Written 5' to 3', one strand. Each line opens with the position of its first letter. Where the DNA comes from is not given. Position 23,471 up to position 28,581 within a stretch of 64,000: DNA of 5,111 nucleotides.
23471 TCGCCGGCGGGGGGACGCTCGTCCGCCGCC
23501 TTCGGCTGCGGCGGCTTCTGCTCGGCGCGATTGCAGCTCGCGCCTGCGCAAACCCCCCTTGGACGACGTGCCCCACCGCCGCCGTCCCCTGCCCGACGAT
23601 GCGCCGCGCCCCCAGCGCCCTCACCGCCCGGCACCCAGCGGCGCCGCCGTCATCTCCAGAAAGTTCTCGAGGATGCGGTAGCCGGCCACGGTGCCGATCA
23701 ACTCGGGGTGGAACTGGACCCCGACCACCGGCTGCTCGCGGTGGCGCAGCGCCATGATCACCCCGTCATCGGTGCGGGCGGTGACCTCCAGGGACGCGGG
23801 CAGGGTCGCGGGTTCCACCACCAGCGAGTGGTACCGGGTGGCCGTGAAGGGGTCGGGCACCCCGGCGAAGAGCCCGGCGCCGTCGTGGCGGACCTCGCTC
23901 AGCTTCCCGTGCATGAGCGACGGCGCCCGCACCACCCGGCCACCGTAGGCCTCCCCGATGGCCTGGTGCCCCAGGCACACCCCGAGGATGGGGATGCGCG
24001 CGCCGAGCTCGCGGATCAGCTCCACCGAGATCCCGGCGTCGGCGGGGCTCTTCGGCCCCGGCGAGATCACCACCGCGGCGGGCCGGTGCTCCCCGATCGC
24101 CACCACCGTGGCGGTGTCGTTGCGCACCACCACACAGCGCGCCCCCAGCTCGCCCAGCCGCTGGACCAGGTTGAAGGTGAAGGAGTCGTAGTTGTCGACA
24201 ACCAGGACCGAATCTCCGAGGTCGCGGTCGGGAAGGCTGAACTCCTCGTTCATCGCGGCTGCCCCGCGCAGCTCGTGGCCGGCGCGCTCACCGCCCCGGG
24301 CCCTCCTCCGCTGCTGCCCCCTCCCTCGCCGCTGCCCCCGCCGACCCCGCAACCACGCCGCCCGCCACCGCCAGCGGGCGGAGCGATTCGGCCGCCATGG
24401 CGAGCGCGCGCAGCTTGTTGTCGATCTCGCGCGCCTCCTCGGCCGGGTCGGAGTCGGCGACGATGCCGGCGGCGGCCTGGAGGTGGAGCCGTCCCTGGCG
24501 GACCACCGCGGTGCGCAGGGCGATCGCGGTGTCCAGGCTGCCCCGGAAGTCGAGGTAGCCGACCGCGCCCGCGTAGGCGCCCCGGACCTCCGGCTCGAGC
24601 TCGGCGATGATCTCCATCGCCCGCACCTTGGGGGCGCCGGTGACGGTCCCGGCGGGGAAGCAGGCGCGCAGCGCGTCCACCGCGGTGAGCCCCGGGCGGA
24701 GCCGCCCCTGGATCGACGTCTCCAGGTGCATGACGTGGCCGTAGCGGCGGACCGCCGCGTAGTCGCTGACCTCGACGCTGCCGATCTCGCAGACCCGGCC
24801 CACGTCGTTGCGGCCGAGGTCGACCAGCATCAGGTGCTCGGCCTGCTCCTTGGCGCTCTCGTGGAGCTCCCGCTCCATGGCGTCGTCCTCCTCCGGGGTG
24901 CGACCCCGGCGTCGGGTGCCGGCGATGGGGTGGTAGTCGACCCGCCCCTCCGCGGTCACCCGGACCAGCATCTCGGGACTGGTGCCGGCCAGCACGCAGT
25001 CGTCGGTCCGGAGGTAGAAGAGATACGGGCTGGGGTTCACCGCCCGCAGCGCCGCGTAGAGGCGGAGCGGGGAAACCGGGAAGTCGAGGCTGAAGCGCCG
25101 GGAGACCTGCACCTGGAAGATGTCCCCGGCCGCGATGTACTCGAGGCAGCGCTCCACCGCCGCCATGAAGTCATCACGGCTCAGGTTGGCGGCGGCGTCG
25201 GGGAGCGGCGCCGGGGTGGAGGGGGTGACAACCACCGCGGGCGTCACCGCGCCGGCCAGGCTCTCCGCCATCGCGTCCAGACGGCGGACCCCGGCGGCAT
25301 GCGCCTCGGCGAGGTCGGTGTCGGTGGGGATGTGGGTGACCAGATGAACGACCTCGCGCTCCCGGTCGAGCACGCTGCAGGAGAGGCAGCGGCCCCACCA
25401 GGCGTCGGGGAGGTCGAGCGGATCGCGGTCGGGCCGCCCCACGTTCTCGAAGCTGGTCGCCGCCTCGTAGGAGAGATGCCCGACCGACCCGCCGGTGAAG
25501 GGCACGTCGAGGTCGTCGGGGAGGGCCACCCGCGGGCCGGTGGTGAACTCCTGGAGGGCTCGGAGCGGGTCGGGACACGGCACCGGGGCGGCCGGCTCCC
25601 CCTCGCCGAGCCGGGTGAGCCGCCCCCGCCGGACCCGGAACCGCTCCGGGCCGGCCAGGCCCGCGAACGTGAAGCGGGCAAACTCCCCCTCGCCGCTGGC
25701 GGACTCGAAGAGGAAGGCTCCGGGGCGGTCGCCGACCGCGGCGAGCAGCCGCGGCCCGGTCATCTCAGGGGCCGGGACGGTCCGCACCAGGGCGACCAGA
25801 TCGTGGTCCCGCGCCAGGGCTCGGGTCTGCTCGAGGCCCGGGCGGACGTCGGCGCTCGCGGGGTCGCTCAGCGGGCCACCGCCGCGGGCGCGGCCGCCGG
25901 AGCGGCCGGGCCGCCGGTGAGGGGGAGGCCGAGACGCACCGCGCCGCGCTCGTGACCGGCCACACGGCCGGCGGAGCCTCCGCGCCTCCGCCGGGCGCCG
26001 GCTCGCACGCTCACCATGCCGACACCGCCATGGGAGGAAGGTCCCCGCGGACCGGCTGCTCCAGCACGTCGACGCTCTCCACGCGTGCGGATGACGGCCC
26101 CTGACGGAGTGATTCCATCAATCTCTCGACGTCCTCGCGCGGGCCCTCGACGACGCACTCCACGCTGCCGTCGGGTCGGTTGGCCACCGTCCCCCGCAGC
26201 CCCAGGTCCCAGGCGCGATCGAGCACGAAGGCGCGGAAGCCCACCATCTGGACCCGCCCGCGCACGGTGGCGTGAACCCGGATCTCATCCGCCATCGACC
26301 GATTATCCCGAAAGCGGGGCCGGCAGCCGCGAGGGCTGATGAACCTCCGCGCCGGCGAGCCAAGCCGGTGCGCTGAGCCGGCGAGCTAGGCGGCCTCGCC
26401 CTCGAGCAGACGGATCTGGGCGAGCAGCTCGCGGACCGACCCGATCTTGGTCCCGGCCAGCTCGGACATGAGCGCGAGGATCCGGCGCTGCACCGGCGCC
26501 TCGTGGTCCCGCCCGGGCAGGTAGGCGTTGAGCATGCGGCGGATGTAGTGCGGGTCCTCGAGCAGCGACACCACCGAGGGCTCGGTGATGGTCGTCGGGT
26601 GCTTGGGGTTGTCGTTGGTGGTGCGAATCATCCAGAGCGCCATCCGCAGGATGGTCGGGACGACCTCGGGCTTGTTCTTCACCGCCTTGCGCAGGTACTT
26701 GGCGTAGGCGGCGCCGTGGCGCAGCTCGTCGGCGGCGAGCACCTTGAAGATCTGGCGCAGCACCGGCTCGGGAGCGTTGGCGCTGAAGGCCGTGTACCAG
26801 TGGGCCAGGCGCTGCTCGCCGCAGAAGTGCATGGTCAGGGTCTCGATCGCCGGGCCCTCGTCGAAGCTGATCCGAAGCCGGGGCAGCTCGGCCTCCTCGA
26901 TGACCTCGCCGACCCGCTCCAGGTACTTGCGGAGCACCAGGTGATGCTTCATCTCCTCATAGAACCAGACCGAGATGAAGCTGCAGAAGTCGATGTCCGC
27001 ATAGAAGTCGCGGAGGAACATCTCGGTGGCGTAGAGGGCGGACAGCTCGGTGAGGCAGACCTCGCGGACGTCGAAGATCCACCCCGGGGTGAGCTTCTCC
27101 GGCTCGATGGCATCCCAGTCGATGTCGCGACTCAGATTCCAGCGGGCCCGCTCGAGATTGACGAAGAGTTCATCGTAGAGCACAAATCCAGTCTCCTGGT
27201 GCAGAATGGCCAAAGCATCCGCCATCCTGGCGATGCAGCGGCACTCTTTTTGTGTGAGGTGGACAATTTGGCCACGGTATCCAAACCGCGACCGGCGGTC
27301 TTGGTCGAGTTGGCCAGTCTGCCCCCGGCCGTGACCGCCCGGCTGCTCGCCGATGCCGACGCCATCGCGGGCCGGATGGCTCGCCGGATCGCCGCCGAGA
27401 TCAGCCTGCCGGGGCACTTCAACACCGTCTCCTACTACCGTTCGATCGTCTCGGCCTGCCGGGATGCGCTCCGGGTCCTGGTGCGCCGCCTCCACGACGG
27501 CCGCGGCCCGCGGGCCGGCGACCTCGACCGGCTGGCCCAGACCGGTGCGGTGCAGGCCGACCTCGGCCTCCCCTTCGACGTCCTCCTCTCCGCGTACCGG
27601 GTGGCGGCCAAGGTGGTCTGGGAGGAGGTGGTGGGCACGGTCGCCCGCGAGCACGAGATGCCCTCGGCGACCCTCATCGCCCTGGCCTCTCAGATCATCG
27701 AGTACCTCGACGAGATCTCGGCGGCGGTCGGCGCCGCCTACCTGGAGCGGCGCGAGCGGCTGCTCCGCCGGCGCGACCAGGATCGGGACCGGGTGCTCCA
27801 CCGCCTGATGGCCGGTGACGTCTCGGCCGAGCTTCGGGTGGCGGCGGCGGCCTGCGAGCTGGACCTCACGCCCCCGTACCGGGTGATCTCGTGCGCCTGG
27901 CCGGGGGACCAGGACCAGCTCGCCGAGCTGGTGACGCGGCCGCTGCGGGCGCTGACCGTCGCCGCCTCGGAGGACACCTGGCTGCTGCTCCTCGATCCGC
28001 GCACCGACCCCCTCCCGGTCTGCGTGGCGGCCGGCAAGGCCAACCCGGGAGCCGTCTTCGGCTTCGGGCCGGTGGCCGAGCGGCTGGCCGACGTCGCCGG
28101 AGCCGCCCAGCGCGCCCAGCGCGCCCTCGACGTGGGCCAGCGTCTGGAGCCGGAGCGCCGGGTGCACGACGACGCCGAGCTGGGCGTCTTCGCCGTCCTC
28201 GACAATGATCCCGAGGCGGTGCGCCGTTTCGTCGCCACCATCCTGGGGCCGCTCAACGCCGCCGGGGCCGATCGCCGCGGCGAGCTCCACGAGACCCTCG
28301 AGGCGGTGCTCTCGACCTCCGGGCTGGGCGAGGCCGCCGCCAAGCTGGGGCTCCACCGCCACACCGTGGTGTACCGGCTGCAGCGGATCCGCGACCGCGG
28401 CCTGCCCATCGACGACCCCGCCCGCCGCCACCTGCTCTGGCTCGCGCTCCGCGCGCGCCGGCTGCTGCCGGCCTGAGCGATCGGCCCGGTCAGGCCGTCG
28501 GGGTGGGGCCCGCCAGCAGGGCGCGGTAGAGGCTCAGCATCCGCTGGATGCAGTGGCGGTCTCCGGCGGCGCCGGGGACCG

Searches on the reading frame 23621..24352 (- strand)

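Call 59: search_protein_families(library=pfam, proteins=[window:23621-24352:-], max_evalue=0.001)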
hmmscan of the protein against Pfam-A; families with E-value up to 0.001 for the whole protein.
window:23621-24352:- (243 aa): 2 families
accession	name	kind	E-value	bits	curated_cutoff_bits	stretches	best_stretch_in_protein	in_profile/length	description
PF00117.34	GATase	-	4.9e-59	199.6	22.8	1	50-232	1-187/190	Glutamine amidotransferase class-I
PF07722.19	Peptidase_C26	-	4.6e-13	49.9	20.5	1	110-217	95-219/219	Peptidase C26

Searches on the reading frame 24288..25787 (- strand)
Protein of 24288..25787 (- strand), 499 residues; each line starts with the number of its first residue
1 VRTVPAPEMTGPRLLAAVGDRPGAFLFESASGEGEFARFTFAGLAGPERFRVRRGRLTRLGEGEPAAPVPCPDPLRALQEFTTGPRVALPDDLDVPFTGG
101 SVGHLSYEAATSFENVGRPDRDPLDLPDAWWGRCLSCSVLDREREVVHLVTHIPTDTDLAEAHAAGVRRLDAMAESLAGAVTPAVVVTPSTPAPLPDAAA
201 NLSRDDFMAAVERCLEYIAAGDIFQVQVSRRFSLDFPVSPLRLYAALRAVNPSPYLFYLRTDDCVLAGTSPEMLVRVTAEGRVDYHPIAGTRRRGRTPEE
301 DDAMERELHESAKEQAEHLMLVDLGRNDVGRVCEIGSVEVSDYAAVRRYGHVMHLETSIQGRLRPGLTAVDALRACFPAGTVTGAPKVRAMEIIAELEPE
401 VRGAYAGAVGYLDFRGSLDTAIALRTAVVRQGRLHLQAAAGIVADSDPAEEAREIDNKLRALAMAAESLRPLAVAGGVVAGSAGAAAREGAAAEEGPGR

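Call 59: search_protein_families(library=pfam, proteins=[window:24288-25787:-], max_evalue=0.001)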
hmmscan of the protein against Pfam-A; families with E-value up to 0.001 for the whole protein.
window:24288-25787:- (499 aa): 2 families
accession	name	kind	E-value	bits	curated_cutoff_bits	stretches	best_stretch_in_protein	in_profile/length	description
PF00425.24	Chorismate_bind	-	1.7e-91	306.8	27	1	204-458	2-257/257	chorismate binding enzyme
PF04715.19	Anth_synt_I_N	-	4.9e-15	56.4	23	1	13-148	7-139/140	Anthranilate synthase component I, N terminal region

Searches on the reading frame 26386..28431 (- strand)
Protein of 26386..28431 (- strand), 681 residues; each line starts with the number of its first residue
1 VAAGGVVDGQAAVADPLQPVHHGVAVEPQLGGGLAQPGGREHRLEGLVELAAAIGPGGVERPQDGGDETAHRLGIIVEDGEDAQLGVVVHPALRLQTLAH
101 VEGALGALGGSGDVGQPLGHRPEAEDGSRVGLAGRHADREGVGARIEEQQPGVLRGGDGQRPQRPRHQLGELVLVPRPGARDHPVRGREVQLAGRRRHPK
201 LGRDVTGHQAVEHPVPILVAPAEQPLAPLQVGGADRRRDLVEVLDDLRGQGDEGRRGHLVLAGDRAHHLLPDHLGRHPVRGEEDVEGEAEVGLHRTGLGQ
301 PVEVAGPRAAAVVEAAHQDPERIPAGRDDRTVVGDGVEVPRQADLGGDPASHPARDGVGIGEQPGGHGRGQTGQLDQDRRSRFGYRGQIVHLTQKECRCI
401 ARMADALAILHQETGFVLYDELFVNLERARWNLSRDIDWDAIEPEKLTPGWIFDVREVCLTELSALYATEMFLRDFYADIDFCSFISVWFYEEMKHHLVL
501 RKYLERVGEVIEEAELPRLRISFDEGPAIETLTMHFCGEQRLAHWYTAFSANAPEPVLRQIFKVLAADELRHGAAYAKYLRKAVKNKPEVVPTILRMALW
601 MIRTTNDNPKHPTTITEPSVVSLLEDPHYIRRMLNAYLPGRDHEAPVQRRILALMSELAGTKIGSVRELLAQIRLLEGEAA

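Call 59: search_protein_families(library=pfam, proteins=[window:26386-28431:-], max_evalue=0.001)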
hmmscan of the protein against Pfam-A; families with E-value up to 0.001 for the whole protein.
window:26386-28431:- (681 aa): 1 family
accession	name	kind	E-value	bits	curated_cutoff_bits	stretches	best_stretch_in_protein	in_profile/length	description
PF03405.20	FA_desaturase_2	-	2.9e-05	23.5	22.7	1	483-590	99-216/325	Fatty acid desaturase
